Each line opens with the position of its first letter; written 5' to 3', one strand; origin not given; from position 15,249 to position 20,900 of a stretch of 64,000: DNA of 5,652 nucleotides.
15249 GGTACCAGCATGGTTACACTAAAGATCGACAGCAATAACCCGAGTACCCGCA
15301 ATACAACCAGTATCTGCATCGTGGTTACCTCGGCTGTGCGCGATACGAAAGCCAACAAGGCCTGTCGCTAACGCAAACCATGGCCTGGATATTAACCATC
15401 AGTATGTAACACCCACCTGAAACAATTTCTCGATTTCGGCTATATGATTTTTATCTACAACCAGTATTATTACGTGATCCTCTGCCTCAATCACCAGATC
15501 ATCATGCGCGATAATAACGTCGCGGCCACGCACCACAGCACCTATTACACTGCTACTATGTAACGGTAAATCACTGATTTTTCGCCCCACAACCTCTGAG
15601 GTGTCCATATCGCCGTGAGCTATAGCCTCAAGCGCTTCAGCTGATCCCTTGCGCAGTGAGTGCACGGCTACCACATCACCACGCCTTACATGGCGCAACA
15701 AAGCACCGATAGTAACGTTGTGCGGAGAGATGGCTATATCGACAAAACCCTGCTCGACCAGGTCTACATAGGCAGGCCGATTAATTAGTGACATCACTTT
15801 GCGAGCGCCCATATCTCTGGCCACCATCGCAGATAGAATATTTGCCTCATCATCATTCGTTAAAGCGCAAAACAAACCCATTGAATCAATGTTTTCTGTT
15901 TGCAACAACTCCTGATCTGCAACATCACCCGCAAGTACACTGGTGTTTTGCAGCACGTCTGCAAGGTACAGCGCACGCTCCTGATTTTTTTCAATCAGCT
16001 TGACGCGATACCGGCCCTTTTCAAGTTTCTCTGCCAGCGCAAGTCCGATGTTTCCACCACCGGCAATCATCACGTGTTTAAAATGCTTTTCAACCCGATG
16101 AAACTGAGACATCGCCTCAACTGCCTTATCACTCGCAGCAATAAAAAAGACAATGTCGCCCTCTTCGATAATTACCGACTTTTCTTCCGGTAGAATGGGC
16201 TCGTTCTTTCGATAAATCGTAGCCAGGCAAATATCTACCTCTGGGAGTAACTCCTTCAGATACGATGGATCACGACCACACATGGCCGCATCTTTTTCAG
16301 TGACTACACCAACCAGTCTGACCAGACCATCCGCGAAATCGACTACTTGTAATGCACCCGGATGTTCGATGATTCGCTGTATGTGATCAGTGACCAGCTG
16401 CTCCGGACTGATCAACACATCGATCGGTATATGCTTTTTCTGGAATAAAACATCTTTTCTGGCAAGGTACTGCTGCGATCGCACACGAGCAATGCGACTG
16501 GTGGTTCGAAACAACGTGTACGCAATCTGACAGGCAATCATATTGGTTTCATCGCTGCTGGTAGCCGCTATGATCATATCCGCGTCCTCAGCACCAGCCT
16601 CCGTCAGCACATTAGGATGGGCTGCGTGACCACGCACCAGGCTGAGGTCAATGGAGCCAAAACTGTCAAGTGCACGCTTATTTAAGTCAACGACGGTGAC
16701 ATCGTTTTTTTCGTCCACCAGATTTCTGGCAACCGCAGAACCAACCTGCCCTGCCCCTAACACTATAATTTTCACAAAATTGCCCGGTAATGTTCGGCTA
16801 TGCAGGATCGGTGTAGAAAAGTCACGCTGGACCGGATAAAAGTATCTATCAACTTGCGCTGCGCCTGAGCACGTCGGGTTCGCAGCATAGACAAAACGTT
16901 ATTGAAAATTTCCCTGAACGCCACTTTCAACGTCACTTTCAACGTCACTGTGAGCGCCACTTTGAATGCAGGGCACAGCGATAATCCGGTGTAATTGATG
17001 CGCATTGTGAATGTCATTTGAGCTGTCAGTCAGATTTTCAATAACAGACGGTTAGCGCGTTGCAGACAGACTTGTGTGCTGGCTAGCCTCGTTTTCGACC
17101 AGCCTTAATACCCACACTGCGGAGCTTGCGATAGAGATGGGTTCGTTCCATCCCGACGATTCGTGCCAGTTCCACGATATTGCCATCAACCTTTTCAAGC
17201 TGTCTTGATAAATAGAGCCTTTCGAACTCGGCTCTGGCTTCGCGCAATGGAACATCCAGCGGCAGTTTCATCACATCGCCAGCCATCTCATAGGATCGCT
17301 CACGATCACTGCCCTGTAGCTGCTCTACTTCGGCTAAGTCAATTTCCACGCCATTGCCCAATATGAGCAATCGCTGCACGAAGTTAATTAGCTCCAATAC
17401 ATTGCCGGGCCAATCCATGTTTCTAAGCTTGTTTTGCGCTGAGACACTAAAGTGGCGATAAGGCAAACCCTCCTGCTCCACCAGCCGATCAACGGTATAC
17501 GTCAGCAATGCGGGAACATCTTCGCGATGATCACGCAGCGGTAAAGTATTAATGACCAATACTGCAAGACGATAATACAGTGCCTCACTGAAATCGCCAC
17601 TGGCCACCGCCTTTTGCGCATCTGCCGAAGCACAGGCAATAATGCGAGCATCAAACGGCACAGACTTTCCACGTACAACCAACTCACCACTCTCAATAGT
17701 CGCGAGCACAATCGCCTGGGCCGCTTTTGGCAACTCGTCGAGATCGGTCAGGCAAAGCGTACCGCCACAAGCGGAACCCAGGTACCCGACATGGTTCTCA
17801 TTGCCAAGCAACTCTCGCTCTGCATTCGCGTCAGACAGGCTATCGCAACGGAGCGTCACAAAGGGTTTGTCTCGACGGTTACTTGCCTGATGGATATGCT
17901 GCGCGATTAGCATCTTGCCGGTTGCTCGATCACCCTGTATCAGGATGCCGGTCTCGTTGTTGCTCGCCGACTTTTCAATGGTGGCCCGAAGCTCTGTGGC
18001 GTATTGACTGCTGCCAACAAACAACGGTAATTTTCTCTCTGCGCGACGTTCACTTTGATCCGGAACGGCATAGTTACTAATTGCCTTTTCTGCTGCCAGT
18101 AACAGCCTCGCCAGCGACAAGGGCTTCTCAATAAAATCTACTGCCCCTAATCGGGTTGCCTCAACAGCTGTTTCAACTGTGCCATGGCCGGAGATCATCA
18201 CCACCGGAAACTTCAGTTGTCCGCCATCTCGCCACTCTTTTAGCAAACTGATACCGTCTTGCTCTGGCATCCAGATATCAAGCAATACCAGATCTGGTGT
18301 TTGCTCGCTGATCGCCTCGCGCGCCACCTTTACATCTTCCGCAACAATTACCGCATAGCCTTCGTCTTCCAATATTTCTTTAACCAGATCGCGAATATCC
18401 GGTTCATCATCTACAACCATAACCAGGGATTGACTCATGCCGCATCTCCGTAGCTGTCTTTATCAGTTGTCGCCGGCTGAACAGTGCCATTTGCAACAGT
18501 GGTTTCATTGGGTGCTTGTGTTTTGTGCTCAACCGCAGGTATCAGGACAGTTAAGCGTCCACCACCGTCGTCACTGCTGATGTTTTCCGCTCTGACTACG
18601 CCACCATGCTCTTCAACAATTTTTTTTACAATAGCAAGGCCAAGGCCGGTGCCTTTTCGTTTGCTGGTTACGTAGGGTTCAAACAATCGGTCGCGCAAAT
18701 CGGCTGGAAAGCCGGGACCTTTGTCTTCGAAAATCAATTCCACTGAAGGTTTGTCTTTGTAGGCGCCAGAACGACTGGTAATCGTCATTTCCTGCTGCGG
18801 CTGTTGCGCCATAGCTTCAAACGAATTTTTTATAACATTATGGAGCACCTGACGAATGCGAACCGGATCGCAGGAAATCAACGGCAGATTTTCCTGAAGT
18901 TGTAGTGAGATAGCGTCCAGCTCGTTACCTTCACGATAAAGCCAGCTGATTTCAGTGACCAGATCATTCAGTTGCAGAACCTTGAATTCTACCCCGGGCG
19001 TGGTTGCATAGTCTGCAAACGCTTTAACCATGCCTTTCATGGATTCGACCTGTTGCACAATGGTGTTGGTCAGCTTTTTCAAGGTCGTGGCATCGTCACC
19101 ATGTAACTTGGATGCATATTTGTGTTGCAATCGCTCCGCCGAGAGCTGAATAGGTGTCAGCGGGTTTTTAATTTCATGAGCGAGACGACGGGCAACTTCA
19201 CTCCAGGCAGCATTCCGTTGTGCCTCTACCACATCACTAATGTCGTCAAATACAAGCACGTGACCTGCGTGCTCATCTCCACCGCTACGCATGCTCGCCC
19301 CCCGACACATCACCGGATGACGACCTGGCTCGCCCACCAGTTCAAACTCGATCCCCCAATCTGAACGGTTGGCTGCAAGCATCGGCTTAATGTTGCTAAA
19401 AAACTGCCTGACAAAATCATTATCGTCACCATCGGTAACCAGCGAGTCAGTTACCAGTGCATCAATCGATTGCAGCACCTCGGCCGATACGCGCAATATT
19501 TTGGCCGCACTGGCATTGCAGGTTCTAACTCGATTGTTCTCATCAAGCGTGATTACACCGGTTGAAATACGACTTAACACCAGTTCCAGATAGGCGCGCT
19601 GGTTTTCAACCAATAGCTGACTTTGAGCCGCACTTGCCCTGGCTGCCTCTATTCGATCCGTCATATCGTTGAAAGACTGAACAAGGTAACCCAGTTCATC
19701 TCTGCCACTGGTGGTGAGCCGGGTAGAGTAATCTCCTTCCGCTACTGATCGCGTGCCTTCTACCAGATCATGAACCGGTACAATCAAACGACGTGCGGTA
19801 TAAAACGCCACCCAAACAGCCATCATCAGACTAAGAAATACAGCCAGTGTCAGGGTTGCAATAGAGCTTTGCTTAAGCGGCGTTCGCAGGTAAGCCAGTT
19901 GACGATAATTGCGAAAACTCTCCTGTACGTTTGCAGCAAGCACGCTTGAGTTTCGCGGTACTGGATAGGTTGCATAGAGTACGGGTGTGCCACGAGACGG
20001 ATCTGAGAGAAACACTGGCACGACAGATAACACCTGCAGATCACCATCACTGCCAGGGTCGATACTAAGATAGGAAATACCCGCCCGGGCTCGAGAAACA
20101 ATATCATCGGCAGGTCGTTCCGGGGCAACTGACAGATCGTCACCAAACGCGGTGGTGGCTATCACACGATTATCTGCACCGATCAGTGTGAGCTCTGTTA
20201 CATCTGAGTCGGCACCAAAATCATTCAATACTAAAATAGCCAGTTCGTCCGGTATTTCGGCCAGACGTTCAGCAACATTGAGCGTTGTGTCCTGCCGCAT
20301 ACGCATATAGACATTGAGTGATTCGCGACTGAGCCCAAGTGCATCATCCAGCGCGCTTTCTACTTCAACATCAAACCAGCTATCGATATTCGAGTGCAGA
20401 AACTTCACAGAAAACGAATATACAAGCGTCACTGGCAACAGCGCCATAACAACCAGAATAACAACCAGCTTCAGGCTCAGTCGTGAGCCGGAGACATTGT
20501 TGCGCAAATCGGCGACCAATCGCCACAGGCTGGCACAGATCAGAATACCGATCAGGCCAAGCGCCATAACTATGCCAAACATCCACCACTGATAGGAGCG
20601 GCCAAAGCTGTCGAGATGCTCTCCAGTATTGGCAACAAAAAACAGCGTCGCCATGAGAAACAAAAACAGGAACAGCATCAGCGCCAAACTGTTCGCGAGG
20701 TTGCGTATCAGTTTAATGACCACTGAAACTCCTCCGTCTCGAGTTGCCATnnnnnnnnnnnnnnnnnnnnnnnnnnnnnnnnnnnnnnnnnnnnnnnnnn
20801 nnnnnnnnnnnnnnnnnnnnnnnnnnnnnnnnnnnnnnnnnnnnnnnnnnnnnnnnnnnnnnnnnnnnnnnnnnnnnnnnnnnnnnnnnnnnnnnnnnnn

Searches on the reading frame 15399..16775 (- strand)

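Call 64: search_protein_families(library=pfam, proteins=[window:15399-16775:-], max_evalue=0.000001)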
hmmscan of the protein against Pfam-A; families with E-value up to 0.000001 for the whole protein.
window:15399-16775:- (458 aa): 7 families
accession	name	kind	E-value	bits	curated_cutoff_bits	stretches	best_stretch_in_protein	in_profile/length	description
PF02254.24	TrkA_N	-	1.4e-48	164.4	23.8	2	3-123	1-115/116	TrkA-N domain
PF02080.26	TrkA_C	-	4.5e-15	55.8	27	1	392-452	9-70/71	TrkA-C domain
PF13241.12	NAD_binding_7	-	1.7e-12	48.2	22.1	0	2-82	9-79/104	Putative NAD(P)-binding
PF02558.23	ApbA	-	1.3e-08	35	22.2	0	3-72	1-74/150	Ketopantoate reductase PanE/ApbA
PF00070.33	Pyr_redox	-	3.3e-08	34.4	22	0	234-265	1-32/82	Pyridine nucleotide-disulphide oxidoreductase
PF07992.20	Pyr_redox_2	-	2.6e-07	30.8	26.1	0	219-265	130-175/291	Pyridine nucleotide-disulphide oxidoreductase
PF03435.24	Sacchrp_dh_NADP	-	7.8e-07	29.9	25.1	0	3-39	1-39/129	Saccharopine dehydrogenase NADP binding domain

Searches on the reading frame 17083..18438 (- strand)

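Call 65: search_protein_families(library=pfam, proteins=[window:17083-18438:-], max_evalue=0.000001)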
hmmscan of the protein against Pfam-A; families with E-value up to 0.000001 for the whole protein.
window:17083-18438:- (451 aa): 5 families
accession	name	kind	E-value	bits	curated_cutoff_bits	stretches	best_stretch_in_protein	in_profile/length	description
PF00072.30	Response_reg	-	4.9e-29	101.2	30.2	1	6-115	1-109/111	Response regulator receiver domain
PF00158.32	Sigma54_activat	-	2.6e-27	96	20.2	1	141-296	2-167/168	Sigma-54 interaction domain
PF14532.12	Sigma54_activ_2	-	5.5e-15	56.3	25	1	141-298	1-135/138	Sigma-54 interaction domain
PF25601.1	AAA_lid_14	-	1.8e-14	53.7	27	1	302-373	1-72/87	AAA+ ATPase lid domain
PF02954.25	HTH_8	-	7.7e-08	32.4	22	1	402-440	2-40/42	Bacterial regulatory protein, Fis family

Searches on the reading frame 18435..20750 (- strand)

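Call 65: search_protein_families(library=pfam, proteins=[window:18435-20750:-], max_evalue=0.000001)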
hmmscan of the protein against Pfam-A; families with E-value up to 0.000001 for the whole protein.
window:18435-20750:- (771 aa): 3 families
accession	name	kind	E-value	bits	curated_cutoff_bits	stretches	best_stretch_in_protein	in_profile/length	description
PF02518.31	HATPase_c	-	2.6e-20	73.4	26.4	1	628-739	2-109/111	Histidine kinase-, DNA gyrase B-, and HSP90-like ATPase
PF00672.30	HAMP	-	3e-15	56.7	25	1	318-368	2-52/53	HAMP domain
PF00512.31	HisKA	-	2.9e-09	37.3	26.9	1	516-582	2-61/66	His Kinase A (phospho-acceptor) domain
